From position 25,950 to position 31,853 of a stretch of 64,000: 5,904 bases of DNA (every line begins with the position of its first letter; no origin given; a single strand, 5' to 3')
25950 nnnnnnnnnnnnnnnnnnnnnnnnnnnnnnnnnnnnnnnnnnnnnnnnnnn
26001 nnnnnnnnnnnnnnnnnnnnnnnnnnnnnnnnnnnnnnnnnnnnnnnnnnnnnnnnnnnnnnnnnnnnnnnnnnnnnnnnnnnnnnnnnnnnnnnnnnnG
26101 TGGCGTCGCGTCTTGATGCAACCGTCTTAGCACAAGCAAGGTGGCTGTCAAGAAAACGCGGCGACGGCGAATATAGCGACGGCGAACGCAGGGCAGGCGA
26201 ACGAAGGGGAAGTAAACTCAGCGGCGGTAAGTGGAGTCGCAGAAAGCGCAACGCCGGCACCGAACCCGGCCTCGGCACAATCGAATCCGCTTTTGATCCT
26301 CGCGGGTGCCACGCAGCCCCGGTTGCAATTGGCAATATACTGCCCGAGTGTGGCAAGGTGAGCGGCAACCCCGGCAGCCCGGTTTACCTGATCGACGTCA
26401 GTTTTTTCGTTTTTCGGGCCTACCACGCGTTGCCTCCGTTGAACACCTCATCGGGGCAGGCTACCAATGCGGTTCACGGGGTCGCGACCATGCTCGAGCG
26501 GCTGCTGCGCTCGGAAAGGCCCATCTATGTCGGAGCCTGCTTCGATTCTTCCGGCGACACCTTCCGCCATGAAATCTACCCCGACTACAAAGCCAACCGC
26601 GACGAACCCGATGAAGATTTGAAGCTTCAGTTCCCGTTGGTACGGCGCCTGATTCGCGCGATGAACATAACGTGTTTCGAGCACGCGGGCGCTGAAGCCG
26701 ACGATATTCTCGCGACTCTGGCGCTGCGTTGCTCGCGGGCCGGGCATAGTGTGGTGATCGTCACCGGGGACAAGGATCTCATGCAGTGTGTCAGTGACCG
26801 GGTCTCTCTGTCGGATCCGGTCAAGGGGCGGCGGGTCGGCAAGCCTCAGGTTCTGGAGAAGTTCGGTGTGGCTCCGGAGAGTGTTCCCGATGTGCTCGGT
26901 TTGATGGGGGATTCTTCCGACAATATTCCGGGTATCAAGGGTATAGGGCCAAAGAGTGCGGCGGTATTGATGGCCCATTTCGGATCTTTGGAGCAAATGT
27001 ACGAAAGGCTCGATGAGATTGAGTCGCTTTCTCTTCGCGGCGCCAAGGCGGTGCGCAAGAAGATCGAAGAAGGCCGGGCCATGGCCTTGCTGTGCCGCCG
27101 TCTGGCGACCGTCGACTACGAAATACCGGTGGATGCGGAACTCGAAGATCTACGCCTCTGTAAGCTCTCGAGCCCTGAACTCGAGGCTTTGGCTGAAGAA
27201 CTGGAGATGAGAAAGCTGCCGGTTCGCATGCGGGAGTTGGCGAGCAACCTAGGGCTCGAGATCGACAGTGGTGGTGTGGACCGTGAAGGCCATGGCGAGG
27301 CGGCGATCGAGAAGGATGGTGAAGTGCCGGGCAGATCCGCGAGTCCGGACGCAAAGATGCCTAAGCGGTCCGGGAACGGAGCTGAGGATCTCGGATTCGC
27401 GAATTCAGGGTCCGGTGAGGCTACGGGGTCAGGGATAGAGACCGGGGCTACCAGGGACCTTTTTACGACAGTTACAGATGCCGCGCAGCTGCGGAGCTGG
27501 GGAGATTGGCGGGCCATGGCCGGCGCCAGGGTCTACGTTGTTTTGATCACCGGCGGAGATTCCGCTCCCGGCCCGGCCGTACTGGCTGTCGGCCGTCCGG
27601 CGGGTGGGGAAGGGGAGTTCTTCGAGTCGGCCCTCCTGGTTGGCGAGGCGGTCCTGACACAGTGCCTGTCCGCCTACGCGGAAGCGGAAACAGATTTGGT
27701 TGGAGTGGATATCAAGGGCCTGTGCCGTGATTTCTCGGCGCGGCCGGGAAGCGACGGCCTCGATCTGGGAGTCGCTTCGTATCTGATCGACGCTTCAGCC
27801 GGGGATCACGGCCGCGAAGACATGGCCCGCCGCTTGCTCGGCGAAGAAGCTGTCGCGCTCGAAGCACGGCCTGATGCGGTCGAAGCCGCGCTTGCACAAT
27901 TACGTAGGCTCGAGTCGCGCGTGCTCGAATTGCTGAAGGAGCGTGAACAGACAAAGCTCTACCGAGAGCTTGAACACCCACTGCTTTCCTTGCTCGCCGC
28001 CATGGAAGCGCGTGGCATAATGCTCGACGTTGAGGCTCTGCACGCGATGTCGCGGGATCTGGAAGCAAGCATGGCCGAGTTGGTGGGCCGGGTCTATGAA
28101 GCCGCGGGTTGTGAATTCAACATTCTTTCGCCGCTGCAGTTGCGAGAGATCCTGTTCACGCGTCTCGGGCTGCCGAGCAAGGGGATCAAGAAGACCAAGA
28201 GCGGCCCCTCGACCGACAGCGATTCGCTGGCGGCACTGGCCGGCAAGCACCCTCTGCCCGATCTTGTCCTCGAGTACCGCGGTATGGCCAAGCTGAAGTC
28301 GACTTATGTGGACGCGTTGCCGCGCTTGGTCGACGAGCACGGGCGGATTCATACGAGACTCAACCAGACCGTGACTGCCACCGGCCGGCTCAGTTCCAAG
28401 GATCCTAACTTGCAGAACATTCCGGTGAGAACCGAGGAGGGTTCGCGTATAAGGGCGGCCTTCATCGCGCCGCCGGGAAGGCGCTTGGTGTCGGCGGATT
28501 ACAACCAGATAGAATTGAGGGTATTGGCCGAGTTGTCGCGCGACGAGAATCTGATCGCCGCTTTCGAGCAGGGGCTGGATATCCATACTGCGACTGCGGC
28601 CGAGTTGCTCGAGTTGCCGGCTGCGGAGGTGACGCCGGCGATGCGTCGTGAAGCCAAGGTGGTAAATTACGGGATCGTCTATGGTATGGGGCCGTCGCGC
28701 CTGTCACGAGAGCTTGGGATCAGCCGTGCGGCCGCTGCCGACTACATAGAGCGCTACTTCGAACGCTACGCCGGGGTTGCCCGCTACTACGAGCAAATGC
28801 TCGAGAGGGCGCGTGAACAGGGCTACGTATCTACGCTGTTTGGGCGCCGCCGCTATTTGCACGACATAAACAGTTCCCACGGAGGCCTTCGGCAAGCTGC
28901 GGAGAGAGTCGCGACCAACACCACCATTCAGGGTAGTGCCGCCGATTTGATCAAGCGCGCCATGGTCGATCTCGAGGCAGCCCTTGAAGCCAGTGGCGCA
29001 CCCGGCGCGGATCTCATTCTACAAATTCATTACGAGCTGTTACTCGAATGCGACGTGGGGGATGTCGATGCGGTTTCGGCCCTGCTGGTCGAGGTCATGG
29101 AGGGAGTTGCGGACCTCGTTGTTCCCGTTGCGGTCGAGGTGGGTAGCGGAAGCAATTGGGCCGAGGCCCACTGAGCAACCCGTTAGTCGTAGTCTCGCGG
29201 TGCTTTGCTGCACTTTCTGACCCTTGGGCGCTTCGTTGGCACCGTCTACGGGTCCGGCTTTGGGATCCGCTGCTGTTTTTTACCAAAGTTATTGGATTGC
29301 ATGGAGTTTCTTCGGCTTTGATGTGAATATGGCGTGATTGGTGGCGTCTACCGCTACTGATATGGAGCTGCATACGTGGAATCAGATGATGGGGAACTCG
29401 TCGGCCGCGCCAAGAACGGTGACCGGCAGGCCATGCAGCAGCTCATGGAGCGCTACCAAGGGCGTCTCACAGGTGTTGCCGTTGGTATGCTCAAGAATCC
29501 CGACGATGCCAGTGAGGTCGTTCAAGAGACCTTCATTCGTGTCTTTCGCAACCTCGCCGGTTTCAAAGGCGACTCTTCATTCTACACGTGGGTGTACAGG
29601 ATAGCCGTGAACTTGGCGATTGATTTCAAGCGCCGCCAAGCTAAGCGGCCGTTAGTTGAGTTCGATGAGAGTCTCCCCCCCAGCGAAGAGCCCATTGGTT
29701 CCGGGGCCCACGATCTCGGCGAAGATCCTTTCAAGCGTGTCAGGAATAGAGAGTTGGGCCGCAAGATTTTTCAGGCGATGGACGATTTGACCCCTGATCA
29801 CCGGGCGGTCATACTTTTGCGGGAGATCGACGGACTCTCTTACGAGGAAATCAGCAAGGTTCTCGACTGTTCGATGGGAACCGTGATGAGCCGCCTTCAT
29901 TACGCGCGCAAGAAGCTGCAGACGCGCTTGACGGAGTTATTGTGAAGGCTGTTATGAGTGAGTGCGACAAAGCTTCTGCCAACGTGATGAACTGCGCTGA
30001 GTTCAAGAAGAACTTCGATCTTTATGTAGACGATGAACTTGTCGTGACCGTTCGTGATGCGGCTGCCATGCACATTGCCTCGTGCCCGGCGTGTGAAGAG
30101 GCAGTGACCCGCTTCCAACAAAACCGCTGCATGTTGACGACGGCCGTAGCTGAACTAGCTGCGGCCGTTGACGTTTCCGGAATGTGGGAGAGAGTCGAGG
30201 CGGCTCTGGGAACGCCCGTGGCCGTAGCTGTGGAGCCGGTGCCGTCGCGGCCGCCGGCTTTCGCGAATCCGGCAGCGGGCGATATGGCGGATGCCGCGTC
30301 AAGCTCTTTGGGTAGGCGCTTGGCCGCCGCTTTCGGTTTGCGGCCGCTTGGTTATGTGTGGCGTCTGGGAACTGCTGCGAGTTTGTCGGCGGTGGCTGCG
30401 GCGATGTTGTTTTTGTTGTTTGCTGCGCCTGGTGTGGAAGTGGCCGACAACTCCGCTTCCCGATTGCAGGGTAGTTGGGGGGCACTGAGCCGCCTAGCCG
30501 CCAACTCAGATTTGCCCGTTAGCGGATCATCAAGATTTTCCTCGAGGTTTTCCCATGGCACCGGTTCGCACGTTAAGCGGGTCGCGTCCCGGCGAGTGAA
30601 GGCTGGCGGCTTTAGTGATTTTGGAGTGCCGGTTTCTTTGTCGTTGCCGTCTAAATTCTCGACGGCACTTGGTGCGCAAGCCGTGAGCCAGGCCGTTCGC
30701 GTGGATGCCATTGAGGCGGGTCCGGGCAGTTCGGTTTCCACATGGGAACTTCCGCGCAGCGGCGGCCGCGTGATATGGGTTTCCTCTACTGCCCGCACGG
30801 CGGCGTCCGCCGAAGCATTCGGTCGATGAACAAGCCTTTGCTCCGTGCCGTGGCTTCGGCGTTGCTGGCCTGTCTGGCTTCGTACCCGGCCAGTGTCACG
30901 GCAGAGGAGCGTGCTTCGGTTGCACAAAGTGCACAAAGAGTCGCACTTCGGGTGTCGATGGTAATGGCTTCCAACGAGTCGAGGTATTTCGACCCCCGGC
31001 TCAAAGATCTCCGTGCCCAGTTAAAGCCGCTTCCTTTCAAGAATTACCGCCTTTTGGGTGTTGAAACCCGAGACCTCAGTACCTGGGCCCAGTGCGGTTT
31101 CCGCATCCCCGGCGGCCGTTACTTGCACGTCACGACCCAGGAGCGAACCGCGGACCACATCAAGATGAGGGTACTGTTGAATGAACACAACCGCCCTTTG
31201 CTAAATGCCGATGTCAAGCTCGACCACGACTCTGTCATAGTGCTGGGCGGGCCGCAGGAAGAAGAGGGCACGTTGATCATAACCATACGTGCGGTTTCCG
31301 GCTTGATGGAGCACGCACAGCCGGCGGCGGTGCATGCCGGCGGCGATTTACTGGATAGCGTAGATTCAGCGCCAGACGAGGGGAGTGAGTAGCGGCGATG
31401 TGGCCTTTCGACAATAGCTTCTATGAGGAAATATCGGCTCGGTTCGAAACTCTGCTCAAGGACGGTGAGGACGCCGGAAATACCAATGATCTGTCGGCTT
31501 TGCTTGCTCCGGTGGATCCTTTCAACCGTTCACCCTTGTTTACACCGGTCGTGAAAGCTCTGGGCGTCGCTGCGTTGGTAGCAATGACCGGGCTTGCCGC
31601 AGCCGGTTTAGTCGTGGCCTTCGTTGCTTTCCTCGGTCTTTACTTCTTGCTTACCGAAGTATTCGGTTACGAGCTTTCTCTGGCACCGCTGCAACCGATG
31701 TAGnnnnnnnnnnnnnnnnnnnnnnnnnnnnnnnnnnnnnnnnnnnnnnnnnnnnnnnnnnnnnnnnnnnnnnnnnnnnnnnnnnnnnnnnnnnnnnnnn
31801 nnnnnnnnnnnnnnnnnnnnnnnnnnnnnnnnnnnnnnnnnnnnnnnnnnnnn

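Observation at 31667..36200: Putative SAM-regulated, protein-thiocarboxylate-dependent homocysteine/methionine pathway with an unusual enzyme set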

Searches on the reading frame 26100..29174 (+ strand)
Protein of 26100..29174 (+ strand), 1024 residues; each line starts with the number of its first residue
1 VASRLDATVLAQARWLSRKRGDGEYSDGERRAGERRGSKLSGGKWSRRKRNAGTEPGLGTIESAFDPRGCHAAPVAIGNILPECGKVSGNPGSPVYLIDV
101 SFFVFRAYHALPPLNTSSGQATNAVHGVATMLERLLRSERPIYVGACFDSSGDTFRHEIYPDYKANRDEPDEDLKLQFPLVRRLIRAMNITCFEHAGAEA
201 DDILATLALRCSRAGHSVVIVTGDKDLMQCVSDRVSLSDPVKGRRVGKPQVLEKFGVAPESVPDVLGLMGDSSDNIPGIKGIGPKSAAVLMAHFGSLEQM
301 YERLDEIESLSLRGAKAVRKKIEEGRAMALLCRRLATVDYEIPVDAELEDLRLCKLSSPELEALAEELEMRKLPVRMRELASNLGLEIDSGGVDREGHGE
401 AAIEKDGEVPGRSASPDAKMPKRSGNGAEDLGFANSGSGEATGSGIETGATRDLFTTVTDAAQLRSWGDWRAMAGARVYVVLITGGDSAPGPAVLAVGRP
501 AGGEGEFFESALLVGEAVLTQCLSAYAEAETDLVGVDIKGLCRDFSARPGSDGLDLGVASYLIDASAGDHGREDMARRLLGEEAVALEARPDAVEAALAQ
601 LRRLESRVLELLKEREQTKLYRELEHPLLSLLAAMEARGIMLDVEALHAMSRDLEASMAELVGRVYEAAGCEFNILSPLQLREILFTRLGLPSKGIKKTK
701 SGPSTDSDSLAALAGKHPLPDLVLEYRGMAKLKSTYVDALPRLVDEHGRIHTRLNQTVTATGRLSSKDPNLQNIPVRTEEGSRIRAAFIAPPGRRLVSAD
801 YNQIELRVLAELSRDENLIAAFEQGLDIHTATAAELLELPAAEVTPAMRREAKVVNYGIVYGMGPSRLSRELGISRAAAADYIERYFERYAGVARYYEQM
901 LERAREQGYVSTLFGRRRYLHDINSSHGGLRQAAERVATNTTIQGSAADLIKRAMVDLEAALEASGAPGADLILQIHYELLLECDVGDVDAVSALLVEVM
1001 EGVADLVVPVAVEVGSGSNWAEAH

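Call 43: search_protein_families(library=pfam, proteins=[window:26100-29174:+], max_evalue=0.001)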
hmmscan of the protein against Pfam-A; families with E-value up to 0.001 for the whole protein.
window:26100-29174:+ (1024 aa): 3 families
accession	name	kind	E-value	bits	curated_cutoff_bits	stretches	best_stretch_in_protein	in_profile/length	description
PF00476.26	DNA_pol_A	-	1.6e-148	495.2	34.3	1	645-1022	2-381/381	DNA polymerase family A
PF02739.22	5_3_exonuc_N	-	5.2e-52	176.3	34.3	1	95-256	2-164/164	5'-3' exonuclease, N-terminal resolvase-like domain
PF01367.25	5_3_exonuc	-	7.1e-29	100.6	40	1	257-355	1-93/97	5'-3' exonuclease, C-terminal SAM fold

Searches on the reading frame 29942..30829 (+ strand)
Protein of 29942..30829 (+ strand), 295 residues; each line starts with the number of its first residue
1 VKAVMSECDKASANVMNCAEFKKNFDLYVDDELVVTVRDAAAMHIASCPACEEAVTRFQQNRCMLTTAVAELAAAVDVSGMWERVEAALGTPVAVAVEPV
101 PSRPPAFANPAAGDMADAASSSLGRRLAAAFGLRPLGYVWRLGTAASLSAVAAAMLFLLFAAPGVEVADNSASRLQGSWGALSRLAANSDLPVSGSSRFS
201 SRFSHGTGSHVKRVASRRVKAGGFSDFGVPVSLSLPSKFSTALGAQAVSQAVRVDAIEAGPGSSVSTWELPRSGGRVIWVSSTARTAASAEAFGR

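Call 43: search_protein_families(library=pfam, proteins=[window:29942-30829:+], max_evalue=0.001)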
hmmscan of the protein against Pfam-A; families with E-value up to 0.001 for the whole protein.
window:29942-30829:+ (295 aa): 1 family
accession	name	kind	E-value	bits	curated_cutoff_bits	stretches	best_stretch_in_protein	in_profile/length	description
PF13490.11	zf-HC2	-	0.00068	20.1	22.2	0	18-51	1-34/35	Putative zinc-finger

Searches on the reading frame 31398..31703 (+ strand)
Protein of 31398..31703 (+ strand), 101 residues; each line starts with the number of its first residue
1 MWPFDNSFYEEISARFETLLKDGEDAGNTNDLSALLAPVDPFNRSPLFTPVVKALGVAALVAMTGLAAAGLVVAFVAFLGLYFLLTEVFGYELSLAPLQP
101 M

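Call 43: search_protein_families(library=pfam, proteins=[window:31398-31703:+], max_evalue=0.001)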
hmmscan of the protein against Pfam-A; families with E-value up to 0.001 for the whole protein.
window:31398-31703:+ (101 aa): 0 families
